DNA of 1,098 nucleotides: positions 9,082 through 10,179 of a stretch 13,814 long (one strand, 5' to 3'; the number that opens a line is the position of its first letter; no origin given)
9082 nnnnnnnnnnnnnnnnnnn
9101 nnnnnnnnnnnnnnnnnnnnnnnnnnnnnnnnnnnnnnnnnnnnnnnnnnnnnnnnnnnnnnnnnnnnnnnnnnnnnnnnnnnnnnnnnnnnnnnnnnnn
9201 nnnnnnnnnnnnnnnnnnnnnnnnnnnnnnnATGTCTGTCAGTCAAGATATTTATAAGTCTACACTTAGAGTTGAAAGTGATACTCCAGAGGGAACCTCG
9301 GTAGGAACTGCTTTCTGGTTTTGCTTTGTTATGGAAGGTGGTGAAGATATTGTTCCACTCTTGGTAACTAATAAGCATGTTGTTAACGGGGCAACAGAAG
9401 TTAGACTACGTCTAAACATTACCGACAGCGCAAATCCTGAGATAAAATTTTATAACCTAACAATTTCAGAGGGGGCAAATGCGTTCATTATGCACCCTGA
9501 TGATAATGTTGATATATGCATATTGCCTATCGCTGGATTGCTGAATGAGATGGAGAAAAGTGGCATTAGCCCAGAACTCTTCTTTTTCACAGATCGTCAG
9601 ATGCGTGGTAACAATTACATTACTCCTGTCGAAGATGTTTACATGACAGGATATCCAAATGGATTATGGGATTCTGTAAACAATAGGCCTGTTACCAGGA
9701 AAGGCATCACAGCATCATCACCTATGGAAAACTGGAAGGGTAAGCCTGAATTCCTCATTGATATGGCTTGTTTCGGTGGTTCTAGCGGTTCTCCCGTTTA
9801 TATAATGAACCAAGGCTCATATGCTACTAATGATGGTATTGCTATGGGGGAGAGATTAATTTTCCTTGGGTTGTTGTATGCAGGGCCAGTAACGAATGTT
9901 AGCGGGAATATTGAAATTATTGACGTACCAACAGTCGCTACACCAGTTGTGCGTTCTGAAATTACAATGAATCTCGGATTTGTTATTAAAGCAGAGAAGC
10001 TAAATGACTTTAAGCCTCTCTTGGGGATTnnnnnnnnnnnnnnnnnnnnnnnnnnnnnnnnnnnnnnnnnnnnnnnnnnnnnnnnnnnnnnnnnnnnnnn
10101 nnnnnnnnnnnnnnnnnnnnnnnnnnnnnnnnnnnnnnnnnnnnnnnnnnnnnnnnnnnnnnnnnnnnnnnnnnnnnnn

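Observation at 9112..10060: Stand-alone cytoplasmic trypsin-like serine protease inserted as a self-contained unit between Rz1 and terS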

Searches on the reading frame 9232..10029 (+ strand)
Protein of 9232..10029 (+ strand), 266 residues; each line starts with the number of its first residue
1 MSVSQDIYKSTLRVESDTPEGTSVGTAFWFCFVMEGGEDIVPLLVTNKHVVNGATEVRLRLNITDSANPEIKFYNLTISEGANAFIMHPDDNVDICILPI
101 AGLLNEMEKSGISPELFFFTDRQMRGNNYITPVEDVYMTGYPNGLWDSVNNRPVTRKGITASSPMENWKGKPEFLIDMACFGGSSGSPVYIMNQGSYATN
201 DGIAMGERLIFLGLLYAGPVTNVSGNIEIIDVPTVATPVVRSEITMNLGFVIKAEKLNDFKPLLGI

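Call 5: search_protein_families(library=pfam, proteins=[window:9232-10029:+], max_evalue=1)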
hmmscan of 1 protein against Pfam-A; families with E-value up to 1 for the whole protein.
window:9232-10029:+ (266 aa): 1 family
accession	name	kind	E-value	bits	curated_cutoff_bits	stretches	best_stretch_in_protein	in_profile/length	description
PF13365.12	Trypsin_2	-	1.9e-10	42.1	27.6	1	32-190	4-135/144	Trypsin-like peptidase domain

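Call 6: search_protein_families(library=padloc, proteins=[window:9232-10029:+], max_evalue=1)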
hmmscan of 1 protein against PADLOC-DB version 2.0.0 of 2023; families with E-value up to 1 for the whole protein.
window:9232-10029:+ (266 aa): 5 families
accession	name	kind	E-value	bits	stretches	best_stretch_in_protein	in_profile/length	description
PDLC05022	PDC-S45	-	7.5e-100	331.6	1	2-264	15-283/293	-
PDLC02959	RT-Protease_XI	-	2.7e-06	24.6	1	20-191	347-477/510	single gene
PDLC02960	RT-Protease_XI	-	7.7e-05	19.8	1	11-190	338-473/506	single gene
PDLC03855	LmuA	-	0.00071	17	1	1-196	1-163/425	-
PDLC03491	REase_II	-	0.013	12.9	1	100-131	180-211/262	Type II restriction enzyme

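Call 7: search_protein_families(library=phrogs, proteins=[window:9232-10029:+], max_evalue=1)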
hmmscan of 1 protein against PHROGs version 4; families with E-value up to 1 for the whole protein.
window:9232-10029:+ (266 aa): 2 families
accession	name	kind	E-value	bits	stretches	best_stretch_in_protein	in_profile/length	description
phrog_7688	-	unknown function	1.7e-100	336.8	1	1-264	1-275/288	-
phrog_11383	-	unknown function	0.24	11.7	1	43-81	197-220/462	-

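Call 13: search_dna_similar(query=window:9232-10029:+, collection=phages, mode=protein, max_rows=30)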
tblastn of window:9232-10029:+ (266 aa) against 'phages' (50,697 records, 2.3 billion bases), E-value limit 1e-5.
No match.

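Call 18: find_homologous_proteins(query=window:9232-10029:+)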
Query window:9232-10029:+ (266 aa): 1699 proteins with E <= 0.001 among 2301 candidates; the best 120 are listed.
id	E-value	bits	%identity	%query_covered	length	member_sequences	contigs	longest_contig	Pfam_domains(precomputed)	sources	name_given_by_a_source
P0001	2.5e-175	599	100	100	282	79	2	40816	PF13365.13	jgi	jgi:hypothetical protein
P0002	8.2e-170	581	97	100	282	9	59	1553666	PF13365.13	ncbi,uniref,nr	ncbi:trypsin-like peptidase domain-containing protein [Salmonella enterica subsp. enterica serovar N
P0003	2.8e-154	530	88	100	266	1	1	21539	PF13365.13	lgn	-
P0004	1.1e-152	525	86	100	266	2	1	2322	PF13365.13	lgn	-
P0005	2.5e-151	520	85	100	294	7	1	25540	PF13365.13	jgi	jgi:hypothetical protein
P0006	9.5e-151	518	85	100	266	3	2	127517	PF13365.13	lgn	-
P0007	7.6e-150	515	85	100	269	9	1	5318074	PF13365.13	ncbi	ncbi:serine protease [Klebsiella pneumoniae]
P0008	7.7e-150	515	83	100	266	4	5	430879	PF13365.13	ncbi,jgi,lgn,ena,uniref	ncbi:Serine protease [Leclercia adecarboxylata]|uniref:S1 family peptidase n=1 Tax=Leclercia adecarb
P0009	2.5e-148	510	84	100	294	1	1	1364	PF13365.13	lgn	-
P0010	1.8e-147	508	84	100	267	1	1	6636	PF13365.13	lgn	-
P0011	5.4e-147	506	83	100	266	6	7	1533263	PF13365.13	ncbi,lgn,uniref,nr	ncbi:S1 family peptidase [Klebsiella quasipneumoniae]|uniref:S1 family peptidase n=1 Tax=Klebsiella 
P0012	3.3e-140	484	79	100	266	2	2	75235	PF13365.13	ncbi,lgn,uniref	ncbi:S1 family peptidase [Leclercia sp. M-A074-M]|uniref:S1 family peptidase n=1 Tax=Leclercia sp. M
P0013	1.8e-125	435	72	100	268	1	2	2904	PF13365.13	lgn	-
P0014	9.5e-125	433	70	100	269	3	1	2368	PF13365.13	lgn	-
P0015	1.6e-123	429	68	100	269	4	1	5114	PF13365.13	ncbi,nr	ncbi:serine protease [Enterobacter kobei]|nr:serine protease [Enterobacter kobei]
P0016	9.2e-121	420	68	100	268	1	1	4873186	PF13365.13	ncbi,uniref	ncbi:S1 family peptidase [Escherichia coli]|uniref:S1 family peptidase n=1 Tax=Escherichia coli TaxI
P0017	8.1e-120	417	67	100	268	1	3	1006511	PF13365.13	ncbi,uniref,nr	ncbi:trypsin [Enterobacter roggenkampii]|uniref:S1 family peptidase n=1 Tax=Enterobacter roggenkampi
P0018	1.8e-119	416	67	100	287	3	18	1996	PF13365.13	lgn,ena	-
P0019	3.7e-118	411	66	100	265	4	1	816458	PF13365.13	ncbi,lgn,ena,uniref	ncbi:S1 family peptidase [Citrobacter youngae]|uniref:S1 family peptidase n=1 Tax=Citrobacter younga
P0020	4.0e-117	408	66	100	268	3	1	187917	PF13365.13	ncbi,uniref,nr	ncbi:S1 family peptidase [Citrobacter freundii]|uniref:S1 family peptidase n=1 Tax=Citrobacter freun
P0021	7.1e-116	404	65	100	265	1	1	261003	PF13365.13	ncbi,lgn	ncbi:S1 family peptidase [Ewingella sp. AOP9-I1-14]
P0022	1.8e-112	393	63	100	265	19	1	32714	PF13365.13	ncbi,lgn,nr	ncbi:trypsin-like peptidase domain-containing protein [Salmonella enterica]|nr:trypsin-like peptidas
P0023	1.1e-109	384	63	100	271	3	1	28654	PF13365.13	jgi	jgi:hypothetical protein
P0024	5.7e-108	378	61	100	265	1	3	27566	PF13365.13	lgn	-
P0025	5.9e-107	375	60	100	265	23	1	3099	PF13365.13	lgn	-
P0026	7.2e-106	371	62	100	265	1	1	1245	PF13365.13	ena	-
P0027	3.4e-105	369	62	100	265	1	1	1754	PF13365.13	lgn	-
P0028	1.1e-104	367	61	100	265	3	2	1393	PF13365.13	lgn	-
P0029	1.1e-104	367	60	100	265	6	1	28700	PF13365.13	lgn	-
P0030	2.4e-104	366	59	100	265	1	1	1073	PF13365.13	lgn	-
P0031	4.7e-103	362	61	100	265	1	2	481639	PF13365.13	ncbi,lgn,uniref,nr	ncbi:serine protease [Citrobacter sp. CK187]|uniref:S1 family peptidase n=1 Tax=Citrobacter sp. CK18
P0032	4.8e-103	362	58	100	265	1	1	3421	PF13365.13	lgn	-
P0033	5.4e-103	362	62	100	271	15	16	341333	PF13365.13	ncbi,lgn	ncbi:TPA: serine protease [Klebsiella pneumoniae]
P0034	8.1e-103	361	61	100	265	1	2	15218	PF13365.13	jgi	jgi:hypothetical protein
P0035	1.7e-102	360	60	100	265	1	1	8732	PF13365.13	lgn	-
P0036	3.5e-102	359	58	100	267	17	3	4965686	PF13365.13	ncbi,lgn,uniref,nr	ncbi:trypsin-like peptidase domain-containing protein [Serratia marcescens]|uniref:trypsin-like pept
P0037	4.1e-102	359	60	100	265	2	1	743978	PF13365.13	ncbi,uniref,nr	ncbi:serine protease [Pantoea dispersa]|uniref:S1 family peptidase n=1 Tax=Pantoea dispersa TaxID=59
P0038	1.9e-101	357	58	100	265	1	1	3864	PF13365.13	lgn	-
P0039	5.3e-100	352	58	100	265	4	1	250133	PF13365.13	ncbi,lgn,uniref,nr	ncbi:S1 family peptidase [Klebsiella michiganensis]|uniref:S1 family peptidase n=1 Tax=Klebsiella mi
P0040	6.0e-100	352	59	100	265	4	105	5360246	PF13365.13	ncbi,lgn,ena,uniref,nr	ncbi:S1 family peptidase [Klebsiella pneumoniae]|uniref:S1 family peptidase n=1 Tax=Klebsiella pneum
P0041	4.9e-98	345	57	100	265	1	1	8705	PF13365.13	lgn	-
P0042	1.7e-97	344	58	100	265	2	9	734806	PF13365.13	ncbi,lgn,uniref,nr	ncbi:TPA: S1 family peptidase [Klebsiella quasipneumoniae subsp. quasipneumoniae]|uniref:S1 family p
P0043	2.1e-97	343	56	95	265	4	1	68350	PF13365.13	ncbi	ncbi:TPA: trypsin-like peptidase domain-containing protein [Raoultella ornithinolytica]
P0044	2.0e-96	340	57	100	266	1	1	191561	PF13365.13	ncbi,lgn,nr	ncbi:serine protease [Providencia rettgeri]|nr:serine protease [Providencia rettgeri]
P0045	3.1e-96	340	56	100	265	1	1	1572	PF13365.13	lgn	-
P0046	2.7e-95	337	56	99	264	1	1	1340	PF13365.13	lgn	-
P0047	1.9e-93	330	55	100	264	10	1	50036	PF13365.13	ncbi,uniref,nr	ncbi:S1 family peptidase [Klebsiella pneumoniae]|uniref:S1 family peptidase n=1 Tax=Klebsiella pneum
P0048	1.6e-92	327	54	100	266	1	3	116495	PF13365.13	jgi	jgi:hypothetical protein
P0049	2.0e-92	327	55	100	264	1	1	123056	PF13365.13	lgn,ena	-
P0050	2.1e-91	324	54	99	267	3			PF13365.13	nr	nr:serine protease [Pantoea agglomerans]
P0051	2.7e-91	323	54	100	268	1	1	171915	PF13365.13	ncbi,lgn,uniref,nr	ncbi:S1 family peptidase [Pantoea septica]|uniref:S1 family peptidase n=1 Tax=Pantoea septica TaxID=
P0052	2.7e-90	320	55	99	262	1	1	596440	PF13365.13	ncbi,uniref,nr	ncbi:trypsin-like peptidase domain-containing protein [Rosenbergiella epipactidis]|uniref:S1 family 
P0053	2.9e-90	320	52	100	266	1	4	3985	PF13365.13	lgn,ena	-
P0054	5.4e-89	316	55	99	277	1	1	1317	PF13365.13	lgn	-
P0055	7.7e-89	315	53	100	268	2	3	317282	PF13365.13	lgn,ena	-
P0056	7.6e-88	312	52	99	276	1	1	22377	PF13365.13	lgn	-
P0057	2.9e-86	307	52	100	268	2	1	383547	PF13365.13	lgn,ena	-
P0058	7.4e-86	306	52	100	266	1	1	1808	PF13365.13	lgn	-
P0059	2.1e-85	304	54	91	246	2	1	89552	PF13365.13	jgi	-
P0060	6.7e-85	302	52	100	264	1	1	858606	PF13365.13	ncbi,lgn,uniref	ncbi:serine protease [Leclercia sp. GLN_9]|uniref:S1 family peptidase n=1 Tax=Leclercia sp. GLN_9 Ta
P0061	3.8e-84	300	52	100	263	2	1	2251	PF13365.13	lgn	-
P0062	2.4e-82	294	51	100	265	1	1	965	PF13365.13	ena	-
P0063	2.4e-82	294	49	100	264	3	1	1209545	PF13365.13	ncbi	ncbi:S1 family peptidase [Klebsiella variicola]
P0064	6.5e-81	289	50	100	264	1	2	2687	PF13365.13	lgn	-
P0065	1.1e-80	289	49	100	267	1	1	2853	PF13365.13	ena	-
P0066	1.6e-80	288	51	100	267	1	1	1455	PF13365.13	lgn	-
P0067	3.4e-79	284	49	98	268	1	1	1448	PF13365.13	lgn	-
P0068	2.4e-78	281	49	100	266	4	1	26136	PF13365.13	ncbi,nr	ncbi:trypsin-like peptidase domain-containing protein [Serratia marcescens]|nr:serine protease [Serr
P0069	1.1e-76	276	51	92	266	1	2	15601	PF13365.13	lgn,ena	-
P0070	3.7e-76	274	61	74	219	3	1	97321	PF13365.13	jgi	jgi:hypothetical protein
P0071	1.2e-74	269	53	85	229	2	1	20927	PF13365.13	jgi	-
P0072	3.5e-74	267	49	94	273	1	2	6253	PF13365.13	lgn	-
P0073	3.8e-71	257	47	94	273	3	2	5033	PF13365.13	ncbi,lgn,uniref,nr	ncbi:trypsin-like peptidase domain-containing protein [Pectobacterium brasiliense]|uniref:S1 family 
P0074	6.0e-71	257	48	99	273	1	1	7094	PF13365.13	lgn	-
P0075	2.6e-69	251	46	98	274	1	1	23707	PF13365.13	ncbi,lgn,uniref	ncbi:MAG: serine protease [Rouxiella badensis]|uniref:S1 family peptidase n=1 Tax=Rouxiella badensis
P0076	2.2e-67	245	47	99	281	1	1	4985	PF13365.13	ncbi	-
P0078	1.5e-66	242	45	96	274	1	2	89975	PF13365.13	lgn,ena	-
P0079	2.0e-66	242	44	99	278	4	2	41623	PF13365.13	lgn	-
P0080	2.4e-66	242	47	93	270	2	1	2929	PF13365.13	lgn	-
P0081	3.1e-66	241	46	99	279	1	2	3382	PF13365.13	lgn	-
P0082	5.1e-66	241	44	99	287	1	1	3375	PF13365.13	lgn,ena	-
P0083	1.4e-65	239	45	99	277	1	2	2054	PF13365.13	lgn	-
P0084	2.4e-65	238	45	99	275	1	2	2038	PF13365.13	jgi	jgi:hypothetical protein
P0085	2.6e-65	238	43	96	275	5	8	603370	PF13365.13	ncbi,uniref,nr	ncbi:serine protease [Providencia rettgeri]|uniref:S1 family peptidase n=2 Tax=Providencia rettgeri 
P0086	3.7e-65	238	43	98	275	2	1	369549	PF13365.13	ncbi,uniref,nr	ncbi:trypsin-like peptidase domain-containing protein [Paenibacillus antri]|uniref:Trypsin-like pept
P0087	4.1e-65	238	44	99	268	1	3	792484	PF13365.13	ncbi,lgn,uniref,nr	ncbi:S1 family peptidase [Morganella morganii]|uniref:S1 family peptidase n=1 Tax=Morganella morgani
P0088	5.9e-65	237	43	97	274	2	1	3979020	PF13365.13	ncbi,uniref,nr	ncbi:S1 family peptidase [Proteus penneri]|uniref:S1 family peptidase n=1 Tax=Proteus penneri TaxID=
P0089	5.9e-65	237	46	99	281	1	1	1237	PF13365.13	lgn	-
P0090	1.7e-64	236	45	98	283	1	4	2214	PF13365.13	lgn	-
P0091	2.3e-64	235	47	99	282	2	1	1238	PF13365.13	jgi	jgi:hypothetical protein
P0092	3.0e-64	235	44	99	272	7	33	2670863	PF13365.13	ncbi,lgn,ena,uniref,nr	ncbi:TPA: trypsin-like peptidase domain-containing protein [Morganella morganii]|uniref:S1 family pe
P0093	5.7e-64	234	42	93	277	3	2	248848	PF13365.13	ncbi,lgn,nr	ncbi:TPA: trypsin-like peptidase domain-containing protein [Morganella morganii]|nr:trypsin-like pep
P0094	6.0e-64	234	44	99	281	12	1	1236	PF13365.13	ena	-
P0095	8.8e-64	233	45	100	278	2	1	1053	PF13365.13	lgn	-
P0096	2.5e-63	232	43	96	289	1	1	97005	PF13365.13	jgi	jgi:trypsin-like peptidase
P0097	3.1e-63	231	46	97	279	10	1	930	PF13365.13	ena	-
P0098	4.3e-63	231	45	99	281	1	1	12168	PF13365.13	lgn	-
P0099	4.7e-63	231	43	99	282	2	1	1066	PF13365.13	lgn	-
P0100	5.7e-63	231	43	99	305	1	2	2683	PF13365.13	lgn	-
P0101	5.8e-63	231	43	99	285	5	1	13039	PF13365.13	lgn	-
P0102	6.7e-63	230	42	99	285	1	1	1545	PF13365.13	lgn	-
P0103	8.3e-63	230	43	99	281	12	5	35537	PF13365.13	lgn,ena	-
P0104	1.5e-62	229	43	94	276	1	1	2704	PF13365.13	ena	-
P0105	1.7e-62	229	42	99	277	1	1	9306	PF13365.13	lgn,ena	-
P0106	1.8e-62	229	44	98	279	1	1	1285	PF13365.13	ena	-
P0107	1.9e-62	229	41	99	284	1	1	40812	PF13365.13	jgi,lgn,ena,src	-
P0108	2.4e-62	228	43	99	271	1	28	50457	PF13365.13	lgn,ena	-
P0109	3.0e-62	228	43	99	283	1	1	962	PF13365.13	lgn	-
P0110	3.2e-62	228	43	99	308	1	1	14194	PF13365.13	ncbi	-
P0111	3.5e-62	228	44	98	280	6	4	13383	PF13365.13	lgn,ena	-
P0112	4.0e-62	228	46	97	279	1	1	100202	PF13365.13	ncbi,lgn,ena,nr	ncbi:MAG: serine protease [Flavobacterium sp.]|nr:MAG: serine protease [Flavobacterium sp.]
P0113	4.7e-62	228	41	96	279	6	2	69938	PF13365.13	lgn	-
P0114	9.3e-62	227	42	99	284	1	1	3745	PF13365.13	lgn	-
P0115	1.3e-61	226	43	99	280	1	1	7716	PF13365.13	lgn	-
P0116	1.4e-61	226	43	99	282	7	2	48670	PF13365.13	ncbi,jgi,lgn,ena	-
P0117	1.7e-61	226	43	99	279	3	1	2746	PF13365.13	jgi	-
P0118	2.3e-61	225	42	99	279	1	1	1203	PF13365.13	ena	-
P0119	2.6e-61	225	41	96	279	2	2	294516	PF13365.13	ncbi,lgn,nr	ncbi:TPA: serine protease [Proteus mirabilis]|nr:trypsin-like peptidase domain-containing protein [P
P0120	3.1e-61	225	46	97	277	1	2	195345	PF13365.13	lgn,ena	-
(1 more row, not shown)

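Call 20: search_protein_families(library=ncbifam, proteins=[window:9232-10029:+], max_evalue=1)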
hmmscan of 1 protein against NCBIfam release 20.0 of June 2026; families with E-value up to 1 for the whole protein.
window:9232-10029:+ (266 aa): 2 families
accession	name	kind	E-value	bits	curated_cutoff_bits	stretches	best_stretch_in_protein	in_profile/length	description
NF045831.1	restrict_HinfI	equivalog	0.0081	15.5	175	1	103-135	185-220/264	HinfI family type II restriction enzyme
TIGR02037.1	degP_htrA_DO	subfamily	0.21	10.5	416.2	1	43-62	72-91/434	Do family serine endopeptidase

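Call 23: find_encoding_contigs(protein=P0001, flank=10000, max_places=4)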
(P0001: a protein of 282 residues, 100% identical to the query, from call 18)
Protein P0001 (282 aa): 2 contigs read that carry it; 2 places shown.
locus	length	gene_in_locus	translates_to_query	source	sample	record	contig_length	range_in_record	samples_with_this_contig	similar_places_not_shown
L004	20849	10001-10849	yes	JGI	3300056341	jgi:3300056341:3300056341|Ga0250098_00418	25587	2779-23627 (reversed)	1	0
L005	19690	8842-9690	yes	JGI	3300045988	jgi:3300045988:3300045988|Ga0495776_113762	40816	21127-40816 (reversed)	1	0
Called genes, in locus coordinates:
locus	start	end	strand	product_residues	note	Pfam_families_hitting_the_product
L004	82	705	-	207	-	PF18757:Nmad5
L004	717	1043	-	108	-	PF11438:N36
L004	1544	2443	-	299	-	-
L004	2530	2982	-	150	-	PF00717:Peptidase_S24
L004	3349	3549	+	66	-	PF09048:Cro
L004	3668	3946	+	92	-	PF05269:Phage_CII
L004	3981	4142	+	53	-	-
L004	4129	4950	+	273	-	PF04492:Phage_rep_O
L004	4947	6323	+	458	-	PF00772:DnaB, PF13481:AAA_25 (weak), PF03796:DnaB_C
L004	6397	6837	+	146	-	PF05772:NinB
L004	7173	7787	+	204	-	PF05766:NinG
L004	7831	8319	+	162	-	PF06530:Phage_antitermQ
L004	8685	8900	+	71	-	PF04971:Phage_holin_2_1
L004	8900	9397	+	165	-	PF00959:Phage_lysozyme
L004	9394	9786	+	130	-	PF10828:DUF2570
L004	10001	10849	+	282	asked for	PF13365:Trypsin_2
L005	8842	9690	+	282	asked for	PF13365:Trypsin_2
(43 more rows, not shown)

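Call 24: find_encoding_contigs(protein=P0002, flank=10000, max_places=5)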
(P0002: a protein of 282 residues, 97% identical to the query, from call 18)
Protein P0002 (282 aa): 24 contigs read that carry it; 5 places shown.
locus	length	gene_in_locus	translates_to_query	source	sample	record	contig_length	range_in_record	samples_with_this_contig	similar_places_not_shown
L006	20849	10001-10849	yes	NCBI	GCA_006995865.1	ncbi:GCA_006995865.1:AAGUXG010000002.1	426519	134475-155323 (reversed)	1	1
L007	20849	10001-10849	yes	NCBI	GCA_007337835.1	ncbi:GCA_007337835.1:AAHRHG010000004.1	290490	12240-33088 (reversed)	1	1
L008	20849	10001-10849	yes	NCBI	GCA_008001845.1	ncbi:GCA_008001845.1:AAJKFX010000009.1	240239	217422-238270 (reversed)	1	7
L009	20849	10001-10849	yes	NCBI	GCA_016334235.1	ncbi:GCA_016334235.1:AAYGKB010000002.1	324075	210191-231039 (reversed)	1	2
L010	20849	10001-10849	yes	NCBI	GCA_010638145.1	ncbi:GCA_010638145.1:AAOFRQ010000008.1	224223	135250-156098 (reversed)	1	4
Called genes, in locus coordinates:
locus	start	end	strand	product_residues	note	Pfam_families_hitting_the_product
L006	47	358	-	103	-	-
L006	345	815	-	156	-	-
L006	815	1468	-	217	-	PF01381:HTH_3, PF12844:HTH_19 (weak), PF13560:HTH_31, PF00717:Peptidase_S24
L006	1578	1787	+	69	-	PF13560:HTH_31, PF01381:HTH_3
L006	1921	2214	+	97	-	PF05269:Phage_CII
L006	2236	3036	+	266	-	PF01844:HNH, PF13395:HNH_4 (faint), PF14279:HNH_5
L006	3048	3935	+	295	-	-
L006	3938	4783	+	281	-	PF01695:IstB_IS21, PF00308:Bac_DnaA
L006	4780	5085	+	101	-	-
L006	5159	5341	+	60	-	-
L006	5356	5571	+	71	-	PF23975:DUF7301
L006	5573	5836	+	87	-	PF26207:Phage_phiTE_015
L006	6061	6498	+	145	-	PF05772:NinB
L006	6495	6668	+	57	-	PF17466:NinD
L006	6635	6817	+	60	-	PF05322:NinE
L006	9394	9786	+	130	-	PF10828:DUF2570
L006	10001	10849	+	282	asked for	PF13365:Trypsin_2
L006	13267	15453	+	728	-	PF16510:P22_portal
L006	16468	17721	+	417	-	PF11651:P22_CoatProtein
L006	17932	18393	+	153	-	PF11650:P22_Tail-4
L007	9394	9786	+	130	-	PF10828:DUF2570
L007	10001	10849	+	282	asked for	PF13365:Trypsin_2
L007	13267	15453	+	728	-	PF16510:P22_portal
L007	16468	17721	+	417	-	PF11651:P22_CoatProtein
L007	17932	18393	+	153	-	PF11650:P22_Tail-4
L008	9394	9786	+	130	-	PF10828:DUF2570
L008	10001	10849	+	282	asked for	PF13365:Trypsin_2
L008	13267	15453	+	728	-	PF16510:P22_portal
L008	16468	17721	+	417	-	PF11651:P22_CoatProtein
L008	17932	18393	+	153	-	PF11650:P22_Tail-4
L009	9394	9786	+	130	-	PF10828:DUF2570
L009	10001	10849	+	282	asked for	PF13365:Trypsin_2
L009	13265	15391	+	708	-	PF16510:P22_portal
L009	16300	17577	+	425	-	PF11651:P22_CoatProtein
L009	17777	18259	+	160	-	PF11650:P22_Tail-4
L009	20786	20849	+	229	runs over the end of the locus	PF25688:P22_gp7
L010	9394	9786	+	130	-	PF10828:DUF2570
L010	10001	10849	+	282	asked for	PF13365:Trypsin_2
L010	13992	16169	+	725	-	PF16510:P22_portal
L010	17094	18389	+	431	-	PF11651:P22_CoatProtein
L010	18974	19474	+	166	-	PF11650:P22_Tail-4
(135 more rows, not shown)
